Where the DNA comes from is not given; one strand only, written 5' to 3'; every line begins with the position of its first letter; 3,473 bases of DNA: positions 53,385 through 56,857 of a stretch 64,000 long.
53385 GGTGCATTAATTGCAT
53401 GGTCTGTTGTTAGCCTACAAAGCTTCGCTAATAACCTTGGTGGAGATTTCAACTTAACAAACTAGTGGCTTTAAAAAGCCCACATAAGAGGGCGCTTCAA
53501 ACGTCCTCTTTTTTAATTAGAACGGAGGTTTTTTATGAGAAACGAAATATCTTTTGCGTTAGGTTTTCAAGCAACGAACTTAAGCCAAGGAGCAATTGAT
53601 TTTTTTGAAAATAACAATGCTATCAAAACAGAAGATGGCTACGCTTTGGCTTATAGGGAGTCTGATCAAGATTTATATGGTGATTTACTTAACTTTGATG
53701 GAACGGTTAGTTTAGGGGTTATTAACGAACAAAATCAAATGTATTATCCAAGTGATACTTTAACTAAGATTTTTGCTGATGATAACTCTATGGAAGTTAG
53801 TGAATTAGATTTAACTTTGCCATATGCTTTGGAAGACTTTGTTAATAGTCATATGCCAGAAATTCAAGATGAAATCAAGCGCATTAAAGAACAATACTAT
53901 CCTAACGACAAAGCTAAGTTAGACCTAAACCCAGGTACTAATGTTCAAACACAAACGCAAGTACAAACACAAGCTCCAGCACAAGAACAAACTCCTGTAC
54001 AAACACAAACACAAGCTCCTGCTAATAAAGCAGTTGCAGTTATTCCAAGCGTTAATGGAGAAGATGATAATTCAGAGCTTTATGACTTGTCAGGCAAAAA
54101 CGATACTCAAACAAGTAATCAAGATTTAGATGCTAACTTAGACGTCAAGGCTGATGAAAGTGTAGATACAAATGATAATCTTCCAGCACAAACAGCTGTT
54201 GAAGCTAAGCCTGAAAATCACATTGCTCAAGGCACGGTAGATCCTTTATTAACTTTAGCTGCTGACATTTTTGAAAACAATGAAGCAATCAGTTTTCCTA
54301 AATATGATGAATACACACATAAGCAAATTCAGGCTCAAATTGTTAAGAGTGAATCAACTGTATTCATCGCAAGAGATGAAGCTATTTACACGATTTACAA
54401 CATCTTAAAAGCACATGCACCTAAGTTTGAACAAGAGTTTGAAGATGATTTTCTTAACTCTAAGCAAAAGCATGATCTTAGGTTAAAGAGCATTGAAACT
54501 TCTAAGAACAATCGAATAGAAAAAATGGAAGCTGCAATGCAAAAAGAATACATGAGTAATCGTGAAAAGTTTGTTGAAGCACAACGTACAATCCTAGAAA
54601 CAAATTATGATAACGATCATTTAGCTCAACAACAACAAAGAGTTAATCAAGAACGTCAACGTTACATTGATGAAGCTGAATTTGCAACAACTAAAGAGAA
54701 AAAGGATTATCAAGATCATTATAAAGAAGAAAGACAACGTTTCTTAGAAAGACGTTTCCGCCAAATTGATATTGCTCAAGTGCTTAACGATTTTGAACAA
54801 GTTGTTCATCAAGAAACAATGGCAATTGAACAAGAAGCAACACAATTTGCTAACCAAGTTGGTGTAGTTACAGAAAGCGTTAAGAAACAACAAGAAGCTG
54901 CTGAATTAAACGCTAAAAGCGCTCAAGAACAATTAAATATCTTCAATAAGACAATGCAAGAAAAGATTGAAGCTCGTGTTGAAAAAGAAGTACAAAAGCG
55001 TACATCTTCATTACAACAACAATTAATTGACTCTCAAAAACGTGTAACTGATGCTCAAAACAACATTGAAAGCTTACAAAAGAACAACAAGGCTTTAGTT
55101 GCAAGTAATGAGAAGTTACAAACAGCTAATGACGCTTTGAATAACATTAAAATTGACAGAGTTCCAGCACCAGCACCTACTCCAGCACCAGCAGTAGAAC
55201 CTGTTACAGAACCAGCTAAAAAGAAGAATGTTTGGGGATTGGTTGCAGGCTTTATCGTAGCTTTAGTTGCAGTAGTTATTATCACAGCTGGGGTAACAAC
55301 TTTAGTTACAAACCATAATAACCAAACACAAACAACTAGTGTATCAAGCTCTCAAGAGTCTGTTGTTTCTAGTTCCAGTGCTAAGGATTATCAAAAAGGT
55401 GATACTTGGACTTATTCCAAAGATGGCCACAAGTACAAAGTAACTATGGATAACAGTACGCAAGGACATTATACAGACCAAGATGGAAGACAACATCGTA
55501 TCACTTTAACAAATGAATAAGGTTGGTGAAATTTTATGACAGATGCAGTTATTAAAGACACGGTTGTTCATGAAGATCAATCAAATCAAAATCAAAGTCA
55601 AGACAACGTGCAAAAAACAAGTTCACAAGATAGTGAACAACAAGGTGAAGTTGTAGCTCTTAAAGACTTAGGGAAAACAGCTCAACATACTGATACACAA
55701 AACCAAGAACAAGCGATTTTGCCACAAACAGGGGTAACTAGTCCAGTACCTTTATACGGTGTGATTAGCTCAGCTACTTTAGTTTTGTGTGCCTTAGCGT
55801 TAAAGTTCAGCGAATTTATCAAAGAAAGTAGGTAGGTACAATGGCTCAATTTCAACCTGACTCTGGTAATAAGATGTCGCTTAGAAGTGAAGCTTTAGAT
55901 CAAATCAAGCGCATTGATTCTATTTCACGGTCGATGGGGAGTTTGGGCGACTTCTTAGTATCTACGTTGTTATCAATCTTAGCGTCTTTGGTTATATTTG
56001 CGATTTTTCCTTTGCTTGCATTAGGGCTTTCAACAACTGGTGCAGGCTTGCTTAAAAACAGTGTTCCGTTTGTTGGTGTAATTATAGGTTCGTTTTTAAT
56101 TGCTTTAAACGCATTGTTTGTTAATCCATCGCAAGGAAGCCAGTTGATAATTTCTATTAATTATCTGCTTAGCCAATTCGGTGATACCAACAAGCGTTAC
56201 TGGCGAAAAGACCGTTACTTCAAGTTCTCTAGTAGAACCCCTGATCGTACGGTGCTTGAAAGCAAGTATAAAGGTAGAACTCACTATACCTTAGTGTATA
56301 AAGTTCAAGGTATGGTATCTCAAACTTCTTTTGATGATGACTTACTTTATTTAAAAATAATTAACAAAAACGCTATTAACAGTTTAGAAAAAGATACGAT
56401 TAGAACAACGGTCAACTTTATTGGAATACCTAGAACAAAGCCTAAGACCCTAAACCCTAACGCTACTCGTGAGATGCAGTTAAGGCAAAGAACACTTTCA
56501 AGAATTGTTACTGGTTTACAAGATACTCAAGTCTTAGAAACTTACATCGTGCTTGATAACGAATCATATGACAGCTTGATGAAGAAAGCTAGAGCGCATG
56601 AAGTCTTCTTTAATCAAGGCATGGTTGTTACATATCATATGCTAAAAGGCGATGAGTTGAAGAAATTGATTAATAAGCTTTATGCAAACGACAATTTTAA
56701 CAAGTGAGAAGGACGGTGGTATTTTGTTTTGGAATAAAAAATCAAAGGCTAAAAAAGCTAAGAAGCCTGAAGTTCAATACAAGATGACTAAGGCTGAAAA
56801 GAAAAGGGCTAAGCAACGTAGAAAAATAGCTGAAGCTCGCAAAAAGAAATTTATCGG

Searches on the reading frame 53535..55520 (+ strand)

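Call 9: search_protein_families(library=pfam, proteins=[window:53535-55520:+], max_evalue=0.01)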
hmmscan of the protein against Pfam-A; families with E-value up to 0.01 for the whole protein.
window:53535-55520:+ (661 aa): 0 families

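Call 26: search_protein_families(library=ncbifam, proteins=[window:53535-55520:+], max_evalue=1)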
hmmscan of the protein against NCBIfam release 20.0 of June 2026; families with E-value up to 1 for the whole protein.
window:53535-55520:+ (661 aa): 2 families
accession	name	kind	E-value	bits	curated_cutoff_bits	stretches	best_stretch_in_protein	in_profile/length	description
NF052375.1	antisigma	equivalog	0.0012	18.9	100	1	506-636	27-153/217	anti-sigma factor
NF051431.1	Rv0361_Cterm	subfamily_domain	0.0017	18.6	37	1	566-658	2-94/140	Rv0361 family membrane protein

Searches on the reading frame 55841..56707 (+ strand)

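Call 9: search_protein_families(library=pfam, proteins=[window:55841-56707:+], max_evalue=0.01)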
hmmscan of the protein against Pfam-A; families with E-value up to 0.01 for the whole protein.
window:55841-56707:+ (288 aa): 0 families

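Call 26: search_protein_families(library=ncbifam, proteins=[window:55841-56707:+], max_evalue=1)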
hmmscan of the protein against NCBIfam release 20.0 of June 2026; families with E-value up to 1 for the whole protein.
window:55841-56707:+ (288 aa): 1 family
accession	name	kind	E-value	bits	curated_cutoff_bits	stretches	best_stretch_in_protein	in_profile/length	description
NF010314.2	PRK13751.2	equivalog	0.48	10.6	150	1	36-90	9-63/116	mercuric ion transporter MerT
